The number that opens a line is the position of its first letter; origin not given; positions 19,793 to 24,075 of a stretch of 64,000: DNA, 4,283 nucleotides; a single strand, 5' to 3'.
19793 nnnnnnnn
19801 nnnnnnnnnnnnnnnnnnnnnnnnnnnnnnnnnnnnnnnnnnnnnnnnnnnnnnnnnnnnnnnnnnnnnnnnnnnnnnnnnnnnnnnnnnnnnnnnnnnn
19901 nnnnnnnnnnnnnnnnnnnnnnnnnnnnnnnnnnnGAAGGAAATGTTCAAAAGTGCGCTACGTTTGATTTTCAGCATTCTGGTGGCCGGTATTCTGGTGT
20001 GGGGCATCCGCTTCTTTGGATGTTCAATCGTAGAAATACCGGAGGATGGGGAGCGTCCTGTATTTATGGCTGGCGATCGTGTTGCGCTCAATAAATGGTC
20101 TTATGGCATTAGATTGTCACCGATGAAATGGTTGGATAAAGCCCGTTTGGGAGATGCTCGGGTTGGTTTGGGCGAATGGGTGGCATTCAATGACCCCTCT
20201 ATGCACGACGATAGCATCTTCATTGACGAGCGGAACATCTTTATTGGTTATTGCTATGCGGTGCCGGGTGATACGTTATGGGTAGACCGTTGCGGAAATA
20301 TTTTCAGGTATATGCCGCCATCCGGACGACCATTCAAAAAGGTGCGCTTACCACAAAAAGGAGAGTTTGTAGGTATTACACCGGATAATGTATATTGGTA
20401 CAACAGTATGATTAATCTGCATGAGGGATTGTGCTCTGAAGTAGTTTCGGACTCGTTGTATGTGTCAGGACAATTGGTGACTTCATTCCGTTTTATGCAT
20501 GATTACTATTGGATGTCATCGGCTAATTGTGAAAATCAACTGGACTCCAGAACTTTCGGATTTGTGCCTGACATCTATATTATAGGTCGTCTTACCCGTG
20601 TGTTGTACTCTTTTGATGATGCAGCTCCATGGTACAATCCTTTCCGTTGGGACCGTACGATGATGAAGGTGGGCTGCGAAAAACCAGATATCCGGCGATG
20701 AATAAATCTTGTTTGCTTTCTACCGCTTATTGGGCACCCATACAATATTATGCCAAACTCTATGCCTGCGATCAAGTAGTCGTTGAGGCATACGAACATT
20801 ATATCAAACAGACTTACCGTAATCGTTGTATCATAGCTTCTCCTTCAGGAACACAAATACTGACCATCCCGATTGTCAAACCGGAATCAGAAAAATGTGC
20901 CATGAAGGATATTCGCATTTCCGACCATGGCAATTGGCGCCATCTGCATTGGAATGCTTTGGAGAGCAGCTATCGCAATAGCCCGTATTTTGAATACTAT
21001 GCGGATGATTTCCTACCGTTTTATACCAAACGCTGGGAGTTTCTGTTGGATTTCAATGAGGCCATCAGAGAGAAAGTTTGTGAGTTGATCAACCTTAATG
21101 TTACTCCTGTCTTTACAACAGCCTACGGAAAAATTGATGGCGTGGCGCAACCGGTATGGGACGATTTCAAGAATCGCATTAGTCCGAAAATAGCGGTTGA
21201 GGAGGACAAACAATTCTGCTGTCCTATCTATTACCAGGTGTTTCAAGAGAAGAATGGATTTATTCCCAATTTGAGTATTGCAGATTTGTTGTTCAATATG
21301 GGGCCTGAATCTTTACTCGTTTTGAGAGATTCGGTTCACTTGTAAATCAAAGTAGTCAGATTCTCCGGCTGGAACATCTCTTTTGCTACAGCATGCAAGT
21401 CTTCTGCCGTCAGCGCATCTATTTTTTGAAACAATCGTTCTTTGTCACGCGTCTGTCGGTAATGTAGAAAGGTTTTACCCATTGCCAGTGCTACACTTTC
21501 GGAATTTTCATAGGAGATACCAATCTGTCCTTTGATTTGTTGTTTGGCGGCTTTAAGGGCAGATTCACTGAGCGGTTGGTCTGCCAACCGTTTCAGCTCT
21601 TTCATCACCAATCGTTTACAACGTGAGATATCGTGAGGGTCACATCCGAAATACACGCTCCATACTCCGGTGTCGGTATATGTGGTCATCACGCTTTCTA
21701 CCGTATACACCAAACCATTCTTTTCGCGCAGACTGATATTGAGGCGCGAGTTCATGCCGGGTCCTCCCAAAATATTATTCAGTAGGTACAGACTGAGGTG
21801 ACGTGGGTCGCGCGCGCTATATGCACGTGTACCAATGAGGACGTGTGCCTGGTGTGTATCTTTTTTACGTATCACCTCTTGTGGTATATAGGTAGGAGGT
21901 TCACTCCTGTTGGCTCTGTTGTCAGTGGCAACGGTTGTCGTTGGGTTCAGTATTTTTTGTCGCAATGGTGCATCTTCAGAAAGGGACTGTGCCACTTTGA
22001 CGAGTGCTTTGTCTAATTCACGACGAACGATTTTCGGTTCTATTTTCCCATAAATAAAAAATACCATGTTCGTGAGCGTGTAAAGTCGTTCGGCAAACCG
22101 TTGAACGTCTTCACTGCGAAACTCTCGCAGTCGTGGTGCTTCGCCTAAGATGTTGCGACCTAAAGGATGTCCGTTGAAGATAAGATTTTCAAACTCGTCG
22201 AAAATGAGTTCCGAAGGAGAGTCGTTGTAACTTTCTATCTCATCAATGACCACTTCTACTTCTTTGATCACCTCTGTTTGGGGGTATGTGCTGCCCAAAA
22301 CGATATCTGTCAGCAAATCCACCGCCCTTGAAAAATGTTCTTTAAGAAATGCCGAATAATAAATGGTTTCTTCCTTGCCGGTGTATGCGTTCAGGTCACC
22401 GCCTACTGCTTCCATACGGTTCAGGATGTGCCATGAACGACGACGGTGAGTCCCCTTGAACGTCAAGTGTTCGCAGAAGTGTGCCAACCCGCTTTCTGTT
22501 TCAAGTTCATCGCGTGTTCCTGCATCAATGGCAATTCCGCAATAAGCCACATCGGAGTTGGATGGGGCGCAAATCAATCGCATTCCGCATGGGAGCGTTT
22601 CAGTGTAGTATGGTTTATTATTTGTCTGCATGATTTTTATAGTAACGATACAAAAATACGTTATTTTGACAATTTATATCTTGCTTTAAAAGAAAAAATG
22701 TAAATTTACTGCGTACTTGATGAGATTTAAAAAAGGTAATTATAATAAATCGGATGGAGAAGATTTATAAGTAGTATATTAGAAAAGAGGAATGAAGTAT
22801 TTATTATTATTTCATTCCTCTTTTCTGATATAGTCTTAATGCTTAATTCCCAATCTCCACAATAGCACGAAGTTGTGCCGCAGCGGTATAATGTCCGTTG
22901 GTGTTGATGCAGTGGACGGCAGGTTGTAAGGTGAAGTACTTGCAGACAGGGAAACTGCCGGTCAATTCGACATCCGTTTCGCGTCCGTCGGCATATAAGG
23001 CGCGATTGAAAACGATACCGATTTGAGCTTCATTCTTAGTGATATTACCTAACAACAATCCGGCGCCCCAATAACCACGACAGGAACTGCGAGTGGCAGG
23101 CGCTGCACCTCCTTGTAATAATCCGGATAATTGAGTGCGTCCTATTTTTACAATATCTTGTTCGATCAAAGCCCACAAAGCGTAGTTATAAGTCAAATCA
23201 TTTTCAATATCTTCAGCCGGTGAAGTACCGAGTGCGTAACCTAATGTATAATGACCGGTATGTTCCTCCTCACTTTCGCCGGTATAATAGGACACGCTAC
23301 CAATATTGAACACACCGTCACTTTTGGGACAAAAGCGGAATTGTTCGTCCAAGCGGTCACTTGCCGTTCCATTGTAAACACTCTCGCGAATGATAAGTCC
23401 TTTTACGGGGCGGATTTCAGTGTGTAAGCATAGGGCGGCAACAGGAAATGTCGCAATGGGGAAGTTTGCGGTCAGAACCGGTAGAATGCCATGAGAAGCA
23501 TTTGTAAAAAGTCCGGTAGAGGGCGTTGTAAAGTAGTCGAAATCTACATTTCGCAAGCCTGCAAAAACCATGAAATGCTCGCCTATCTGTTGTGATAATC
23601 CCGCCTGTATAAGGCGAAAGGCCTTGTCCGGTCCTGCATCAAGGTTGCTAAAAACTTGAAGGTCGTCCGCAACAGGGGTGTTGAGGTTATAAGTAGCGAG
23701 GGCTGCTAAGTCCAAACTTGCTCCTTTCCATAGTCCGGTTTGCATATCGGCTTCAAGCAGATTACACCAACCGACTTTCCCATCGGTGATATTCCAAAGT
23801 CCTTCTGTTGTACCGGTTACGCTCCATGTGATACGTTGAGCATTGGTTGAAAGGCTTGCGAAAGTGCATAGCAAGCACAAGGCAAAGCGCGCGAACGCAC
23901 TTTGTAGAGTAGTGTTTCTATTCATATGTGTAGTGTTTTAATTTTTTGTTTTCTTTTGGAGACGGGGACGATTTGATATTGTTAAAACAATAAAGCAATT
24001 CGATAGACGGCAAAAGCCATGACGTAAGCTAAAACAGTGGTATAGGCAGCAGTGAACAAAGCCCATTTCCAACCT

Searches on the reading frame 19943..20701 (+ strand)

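Call 94: search_protein_families(library=pfam, proteins=[window:19943-20701:+], max_evalue=0.00001)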
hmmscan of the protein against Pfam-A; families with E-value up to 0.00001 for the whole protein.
window:19943-20701:+ (252 aa): 1 family
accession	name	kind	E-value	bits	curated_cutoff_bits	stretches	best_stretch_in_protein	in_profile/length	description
PF10502.14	Peptidase_S26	-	3e-11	44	22.9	1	7-218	3-164/168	Signal peptidase, peptidase S26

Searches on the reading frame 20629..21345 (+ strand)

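Call 94: search_protein_families(library=pfam, proteins=[window:20629-21345:+], max_evalue=0.00001)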
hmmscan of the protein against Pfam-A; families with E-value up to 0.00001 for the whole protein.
window:20629-21345:+ (238 aa): 1 family
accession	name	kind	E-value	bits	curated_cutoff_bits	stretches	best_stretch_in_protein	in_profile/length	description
PF08889.16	WbqC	-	1.9e-38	132.9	21.3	1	35-229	4-216/218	WbqC-like protein family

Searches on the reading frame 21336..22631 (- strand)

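Call 94: search_protein_families(library=pfam, proteins=[window:21336-22631:-], max_evalue=0.00001)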
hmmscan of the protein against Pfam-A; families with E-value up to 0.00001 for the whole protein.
window:21336-22631:- (431 aa): 2 families
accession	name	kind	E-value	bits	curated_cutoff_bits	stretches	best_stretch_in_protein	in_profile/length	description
PF05193.26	Peptidase_M16_C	-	2.4e-36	125.7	23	1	173-365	4-180/181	Peptidase M16 inactive domain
PF00675.25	Peptidase_M16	-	2.3e-31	109.2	22.3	1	25-163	9-147/149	Insulinase (Peptidase family M16)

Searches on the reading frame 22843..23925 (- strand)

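Call 94: search_protein_families(library=pfam, proteins=[window:22843-23925:-], max_evalue=0.00001)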
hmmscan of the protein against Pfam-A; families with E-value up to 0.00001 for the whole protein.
window:22843-23925:- (360 aa): 1 family
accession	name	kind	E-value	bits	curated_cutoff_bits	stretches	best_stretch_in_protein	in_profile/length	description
PF04966.18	OprB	-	2.9e-11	43.8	22.9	1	67-315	25-304/372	Carbohydrate-selective porin, OprB family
